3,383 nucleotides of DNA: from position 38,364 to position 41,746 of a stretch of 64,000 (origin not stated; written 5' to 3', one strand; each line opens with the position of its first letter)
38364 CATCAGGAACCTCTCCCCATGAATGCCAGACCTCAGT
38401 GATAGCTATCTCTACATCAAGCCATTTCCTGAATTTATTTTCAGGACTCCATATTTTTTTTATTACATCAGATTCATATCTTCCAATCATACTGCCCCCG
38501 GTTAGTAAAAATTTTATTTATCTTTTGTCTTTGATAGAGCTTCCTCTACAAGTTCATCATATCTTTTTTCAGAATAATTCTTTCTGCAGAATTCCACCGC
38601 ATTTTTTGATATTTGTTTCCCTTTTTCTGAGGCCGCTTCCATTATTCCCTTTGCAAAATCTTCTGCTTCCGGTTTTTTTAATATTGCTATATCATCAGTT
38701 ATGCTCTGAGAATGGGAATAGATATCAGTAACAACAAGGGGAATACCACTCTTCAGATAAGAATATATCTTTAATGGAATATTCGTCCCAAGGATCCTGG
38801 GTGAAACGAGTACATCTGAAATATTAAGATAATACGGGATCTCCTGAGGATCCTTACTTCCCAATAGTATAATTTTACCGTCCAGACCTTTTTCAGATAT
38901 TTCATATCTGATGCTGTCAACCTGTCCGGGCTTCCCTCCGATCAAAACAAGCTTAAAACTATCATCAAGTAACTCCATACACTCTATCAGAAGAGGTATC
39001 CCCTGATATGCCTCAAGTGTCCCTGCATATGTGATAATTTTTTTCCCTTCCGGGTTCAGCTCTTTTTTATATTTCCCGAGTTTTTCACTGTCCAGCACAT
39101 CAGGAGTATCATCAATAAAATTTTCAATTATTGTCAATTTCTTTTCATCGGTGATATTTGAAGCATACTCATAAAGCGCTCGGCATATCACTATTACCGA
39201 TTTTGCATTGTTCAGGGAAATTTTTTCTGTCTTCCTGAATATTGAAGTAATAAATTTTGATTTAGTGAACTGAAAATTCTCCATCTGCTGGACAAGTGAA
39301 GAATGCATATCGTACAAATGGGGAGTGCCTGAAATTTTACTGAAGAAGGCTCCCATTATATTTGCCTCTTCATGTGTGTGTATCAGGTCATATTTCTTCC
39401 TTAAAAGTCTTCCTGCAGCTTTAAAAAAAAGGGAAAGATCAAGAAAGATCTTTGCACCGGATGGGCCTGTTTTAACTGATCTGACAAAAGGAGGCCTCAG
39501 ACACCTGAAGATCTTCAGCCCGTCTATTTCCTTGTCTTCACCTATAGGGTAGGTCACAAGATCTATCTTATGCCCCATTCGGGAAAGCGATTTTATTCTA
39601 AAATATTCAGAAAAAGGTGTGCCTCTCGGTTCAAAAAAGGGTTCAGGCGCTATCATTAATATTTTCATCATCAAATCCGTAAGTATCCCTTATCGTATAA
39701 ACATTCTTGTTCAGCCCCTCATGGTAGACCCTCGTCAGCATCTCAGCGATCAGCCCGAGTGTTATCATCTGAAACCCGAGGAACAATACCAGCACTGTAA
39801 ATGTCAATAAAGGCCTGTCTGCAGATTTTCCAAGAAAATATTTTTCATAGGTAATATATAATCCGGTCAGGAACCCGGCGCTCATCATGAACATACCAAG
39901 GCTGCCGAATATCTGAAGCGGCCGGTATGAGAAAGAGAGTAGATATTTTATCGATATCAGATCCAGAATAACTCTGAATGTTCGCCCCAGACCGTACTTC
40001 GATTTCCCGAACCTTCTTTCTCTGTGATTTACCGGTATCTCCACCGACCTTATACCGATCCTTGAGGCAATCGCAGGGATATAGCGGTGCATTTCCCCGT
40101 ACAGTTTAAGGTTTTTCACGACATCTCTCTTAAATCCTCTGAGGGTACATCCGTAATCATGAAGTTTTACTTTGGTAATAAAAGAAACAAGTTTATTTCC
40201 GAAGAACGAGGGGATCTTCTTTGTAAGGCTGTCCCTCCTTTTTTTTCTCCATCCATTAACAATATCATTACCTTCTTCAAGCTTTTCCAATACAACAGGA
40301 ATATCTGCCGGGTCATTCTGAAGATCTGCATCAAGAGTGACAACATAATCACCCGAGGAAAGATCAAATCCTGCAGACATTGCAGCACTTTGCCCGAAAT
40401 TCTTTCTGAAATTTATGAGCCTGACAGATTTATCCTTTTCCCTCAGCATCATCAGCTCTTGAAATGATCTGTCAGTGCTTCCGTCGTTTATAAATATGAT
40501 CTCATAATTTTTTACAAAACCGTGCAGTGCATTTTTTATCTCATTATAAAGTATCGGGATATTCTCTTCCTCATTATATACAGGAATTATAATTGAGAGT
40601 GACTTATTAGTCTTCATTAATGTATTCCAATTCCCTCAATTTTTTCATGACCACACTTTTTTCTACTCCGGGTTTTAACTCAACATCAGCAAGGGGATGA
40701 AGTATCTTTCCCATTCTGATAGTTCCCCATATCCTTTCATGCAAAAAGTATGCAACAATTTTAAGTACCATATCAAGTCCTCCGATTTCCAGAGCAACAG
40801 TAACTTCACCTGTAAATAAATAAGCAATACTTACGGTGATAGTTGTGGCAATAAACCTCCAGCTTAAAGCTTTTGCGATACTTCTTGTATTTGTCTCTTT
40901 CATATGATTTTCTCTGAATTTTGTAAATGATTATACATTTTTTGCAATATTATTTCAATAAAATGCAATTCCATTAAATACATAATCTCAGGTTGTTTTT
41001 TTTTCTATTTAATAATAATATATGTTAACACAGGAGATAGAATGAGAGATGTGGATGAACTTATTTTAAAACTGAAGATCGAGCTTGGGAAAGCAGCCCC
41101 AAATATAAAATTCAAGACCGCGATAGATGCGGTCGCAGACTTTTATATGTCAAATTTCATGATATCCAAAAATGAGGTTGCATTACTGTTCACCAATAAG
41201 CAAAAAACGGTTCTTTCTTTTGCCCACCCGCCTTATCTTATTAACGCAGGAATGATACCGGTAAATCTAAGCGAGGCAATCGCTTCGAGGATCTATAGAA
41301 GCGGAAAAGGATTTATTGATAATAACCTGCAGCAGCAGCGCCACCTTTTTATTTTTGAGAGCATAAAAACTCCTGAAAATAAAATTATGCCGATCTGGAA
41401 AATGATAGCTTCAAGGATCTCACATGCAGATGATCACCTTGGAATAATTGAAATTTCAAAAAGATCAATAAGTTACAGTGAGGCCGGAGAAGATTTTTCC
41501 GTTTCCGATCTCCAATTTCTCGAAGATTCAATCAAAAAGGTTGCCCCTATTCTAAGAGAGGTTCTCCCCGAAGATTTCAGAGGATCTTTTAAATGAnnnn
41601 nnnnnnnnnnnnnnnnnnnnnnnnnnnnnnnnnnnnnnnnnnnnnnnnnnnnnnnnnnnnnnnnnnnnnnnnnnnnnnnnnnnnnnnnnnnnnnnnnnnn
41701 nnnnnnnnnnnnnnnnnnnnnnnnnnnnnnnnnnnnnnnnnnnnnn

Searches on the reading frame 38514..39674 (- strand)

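Call 8: search_protein_families(library=pfam, proteins=[window:38514-39674:-], max_evalue=0.01)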
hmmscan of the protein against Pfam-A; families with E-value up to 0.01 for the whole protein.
window:38514-39674:- (386 aa): 4 families
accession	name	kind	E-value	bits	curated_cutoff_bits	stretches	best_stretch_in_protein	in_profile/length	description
PF00534.26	Glycos_transf_1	-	2.9e-21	76.2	26.4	1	203-354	7-164/172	Glycosyl transferases group 1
PF13692.12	Glyco_trans_1_4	-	4.4e-15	56.6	27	1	212-347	2-139/142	Glycosyl transferases group 1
PF13439.12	Glyco_transf_4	-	2.1e-13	51.1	28.5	1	28-189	13-168/170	Glycosyltransferase Family 4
PF13579.12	Glyco_trans_4_4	-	7.8e-09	36.5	29.7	1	28-173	12-144/158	Glycosyl transferase 4-like domain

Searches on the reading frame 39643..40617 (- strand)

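Call 8: search_protein_families(library=pfam, proteins=[window:39643-40617:-], max_evalue=0.01)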
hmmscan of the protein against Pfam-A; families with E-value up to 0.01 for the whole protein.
window:39643-40617:- (324 aa): 2 families
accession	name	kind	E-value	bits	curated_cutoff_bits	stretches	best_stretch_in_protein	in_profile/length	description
PF00535.33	Glycos_transf_2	-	3.9e-35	121.7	23.3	1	8-169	1-166/168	Glycosyl transferase family 2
PF10111.15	Glyco_tranf_2_2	-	4.9e-10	39.8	27.3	1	8-98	1-91/276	Glycosyltransferase like family 2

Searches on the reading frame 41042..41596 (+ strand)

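Call 8: search_protein_families(library=pfam, proteins=[window:41042-41596:+], max_evalue=0.01)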
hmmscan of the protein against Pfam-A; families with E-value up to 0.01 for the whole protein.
window:41042-41596:+ (184 aa): 1 family
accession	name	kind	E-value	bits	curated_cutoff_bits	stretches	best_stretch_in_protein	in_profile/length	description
PF17681.6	GCP_N_terminal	-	0.0025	17.8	29.4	1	33-91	186-243/297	Gamma tubulin complex component N-terminal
